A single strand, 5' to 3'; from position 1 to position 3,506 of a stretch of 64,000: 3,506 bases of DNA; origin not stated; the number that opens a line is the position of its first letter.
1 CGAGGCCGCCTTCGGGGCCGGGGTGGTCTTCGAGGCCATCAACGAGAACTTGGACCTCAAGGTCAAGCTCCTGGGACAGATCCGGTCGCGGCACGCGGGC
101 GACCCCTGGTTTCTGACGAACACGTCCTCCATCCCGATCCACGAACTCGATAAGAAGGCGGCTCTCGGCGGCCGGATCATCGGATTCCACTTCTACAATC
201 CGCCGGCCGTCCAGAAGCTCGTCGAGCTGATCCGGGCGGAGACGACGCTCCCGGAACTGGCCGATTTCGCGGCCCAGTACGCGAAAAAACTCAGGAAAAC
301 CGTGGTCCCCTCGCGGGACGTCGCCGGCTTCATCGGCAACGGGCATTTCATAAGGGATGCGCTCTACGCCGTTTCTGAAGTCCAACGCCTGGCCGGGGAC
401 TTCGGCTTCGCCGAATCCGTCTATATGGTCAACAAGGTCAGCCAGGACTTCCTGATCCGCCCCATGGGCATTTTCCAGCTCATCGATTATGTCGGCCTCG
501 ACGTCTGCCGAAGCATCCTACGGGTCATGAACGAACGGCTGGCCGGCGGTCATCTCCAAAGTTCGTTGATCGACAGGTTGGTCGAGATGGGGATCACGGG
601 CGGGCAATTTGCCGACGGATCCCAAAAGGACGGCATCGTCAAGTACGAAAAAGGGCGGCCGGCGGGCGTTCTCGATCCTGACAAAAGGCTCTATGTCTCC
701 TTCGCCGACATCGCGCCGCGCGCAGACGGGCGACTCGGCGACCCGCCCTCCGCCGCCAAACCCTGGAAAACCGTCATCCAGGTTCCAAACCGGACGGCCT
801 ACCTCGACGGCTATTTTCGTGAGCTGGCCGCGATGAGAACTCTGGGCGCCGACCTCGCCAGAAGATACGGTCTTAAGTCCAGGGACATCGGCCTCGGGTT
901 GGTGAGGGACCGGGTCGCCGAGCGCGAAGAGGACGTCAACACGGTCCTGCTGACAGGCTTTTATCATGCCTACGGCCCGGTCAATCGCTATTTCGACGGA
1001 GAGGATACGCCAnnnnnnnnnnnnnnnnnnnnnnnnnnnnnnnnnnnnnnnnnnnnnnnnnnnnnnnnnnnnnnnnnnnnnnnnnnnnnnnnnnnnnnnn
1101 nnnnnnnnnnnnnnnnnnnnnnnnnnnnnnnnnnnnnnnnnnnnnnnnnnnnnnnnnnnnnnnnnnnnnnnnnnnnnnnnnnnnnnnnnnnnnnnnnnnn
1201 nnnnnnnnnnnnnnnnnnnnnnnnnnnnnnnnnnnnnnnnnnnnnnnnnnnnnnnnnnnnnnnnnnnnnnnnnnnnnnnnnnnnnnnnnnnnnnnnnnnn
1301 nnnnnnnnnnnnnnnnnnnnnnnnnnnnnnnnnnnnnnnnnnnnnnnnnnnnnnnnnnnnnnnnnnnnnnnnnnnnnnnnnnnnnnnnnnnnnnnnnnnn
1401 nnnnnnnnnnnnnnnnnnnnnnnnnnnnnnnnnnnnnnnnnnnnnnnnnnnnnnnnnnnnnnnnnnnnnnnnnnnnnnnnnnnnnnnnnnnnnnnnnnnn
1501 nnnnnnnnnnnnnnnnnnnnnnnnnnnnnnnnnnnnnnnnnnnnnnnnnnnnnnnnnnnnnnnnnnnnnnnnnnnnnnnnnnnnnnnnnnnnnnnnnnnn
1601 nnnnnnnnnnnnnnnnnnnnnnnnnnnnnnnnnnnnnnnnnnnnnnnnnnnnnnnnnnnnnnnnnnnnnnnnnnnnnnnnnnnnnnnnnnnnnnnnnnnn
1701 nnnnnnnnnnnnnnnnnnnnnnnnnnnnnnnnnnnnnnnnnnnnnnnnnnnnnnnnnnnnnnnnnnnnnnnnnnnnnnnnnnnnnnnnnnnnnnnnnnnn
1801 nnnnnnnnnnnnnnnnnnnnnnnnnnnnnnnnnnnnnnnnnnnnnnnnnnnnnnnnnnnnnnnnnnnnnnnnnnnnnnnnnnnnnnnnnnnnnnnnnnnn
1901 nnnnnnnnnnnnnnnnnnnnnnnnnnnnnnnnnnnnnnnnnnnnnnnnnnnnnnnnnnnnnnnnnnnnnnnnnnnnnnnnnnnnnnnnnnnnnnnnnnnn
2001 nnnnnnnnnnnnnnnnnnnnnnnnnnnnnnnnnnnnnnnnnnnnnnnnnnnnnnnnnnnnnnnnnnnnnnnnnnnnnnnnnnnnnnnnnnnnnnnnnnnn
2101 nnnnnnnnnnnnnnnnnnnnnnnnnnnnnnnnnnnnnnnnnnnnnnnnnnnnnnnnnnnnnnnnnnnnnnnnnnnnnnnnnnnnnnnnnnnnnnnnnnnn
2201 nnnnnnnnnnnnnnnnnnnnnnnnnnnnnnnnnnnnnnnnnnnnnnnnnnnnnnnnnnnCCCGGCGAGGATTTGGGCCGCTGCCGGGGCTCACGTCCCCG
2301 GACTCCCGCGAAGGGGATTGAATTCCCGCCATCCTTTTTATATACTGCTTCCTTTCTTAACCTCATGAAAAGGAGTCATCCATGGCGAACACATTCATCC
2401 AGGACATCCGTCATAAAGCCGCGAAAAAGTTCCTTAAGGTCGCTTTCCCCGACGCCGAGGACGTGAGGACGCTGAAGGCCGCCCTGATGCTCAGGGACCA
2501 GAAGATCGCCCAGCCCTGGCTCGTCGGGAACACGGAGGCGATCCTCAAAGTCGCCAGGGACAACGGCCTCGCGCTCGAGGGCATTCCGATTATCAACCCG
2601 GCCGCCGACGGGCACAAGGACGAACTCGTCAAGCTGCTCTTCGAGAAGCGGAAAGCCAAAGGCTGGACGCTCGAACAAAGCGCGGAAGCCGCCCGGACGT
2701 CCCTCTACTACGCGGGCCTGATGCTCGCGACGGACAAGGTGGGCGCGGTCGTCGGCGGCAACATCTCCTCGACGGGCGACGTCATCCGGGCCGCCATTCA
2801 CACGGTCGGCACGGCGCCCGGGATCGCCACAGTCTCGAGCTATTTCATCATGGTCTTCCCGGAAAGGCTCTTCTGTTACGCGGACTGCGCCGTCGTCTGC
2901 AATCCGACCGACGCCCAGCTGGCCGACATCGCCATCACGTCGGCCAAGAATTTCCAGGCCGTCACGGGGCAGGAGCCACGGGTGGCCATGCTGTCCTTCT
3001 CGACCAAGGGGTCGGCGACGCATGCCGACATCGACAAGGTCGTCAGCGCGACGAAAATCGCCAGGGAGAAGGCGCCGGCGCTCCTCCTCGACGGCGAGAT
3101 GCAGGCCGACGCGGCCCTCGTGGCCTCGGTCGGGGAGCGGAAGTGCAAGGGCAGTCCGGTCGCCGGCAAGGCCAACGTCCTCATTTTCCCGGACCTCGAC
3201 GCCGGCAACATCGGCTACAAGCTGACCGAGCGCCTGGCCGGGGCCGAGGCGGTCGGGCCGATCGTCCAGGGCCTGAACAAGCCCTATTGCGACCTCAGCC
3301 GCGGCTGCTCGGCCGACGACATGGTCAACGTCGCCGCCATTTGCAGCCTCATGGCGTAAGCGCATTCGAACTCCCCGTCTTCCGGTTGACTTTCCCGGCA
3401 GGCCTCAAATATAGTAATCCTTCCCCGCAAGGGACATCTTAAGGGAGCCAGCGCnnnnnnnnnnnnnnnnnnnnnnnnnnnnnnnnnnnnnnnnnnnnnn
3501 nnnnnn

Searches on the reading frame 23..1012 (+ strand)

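Call 73: search_protein_families(library=pfam, proteins=[window:23-1012:+], max_evalue=0.00001)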
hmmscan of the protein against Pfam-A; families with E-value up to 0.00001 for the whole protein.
window:23-1012:+ (330 aa): 2 families
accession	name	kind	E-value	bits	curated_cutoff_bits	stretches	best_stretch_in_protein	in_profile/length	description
PF02737.24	3HCDH_N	-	1.3e-22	81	22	1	1-99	81-179/180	3-hydroxyacyl-CoA dehydrogenase, NAD binding domain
PF00725.27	3HCDH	-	3.4e-08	34.3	22.1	1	135-194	28-88/97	3-hydroxyacyl-CoA dehydrogenase, C-terminal domain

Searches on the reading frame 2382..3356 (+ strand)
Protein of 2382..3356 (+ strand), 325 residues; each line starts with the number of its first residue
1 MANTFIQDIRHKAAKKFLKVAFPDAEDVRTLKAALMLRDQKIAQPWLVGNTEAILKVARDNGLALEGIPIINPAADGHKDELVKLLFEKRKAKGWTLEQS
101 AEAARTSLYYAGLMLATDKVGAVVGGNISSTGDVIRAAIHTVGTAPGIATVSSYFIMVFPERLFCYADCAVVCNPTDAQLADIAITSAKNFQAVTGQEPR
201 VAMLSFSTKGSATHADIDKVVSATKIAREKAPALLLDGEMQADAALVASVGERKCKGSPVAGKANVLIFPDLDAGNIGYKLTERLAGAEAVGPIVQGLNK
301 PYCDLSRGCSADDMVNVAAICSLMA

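Call 73: search_protein_families(library=pfam, proteins=[window:2382-3356:+], max_evalue=0.00001)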
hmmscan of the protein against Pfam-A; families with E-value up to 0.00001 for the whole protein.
window:2382-3356:+ (325 aa): 1 family
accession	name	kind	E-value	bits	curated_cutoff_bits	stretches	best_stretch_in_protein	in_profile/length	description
PF01515.24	PTA_PTB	-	2e-110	369.5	24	1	5-320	2-317/319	Phosphate acetyl/butaryl transferase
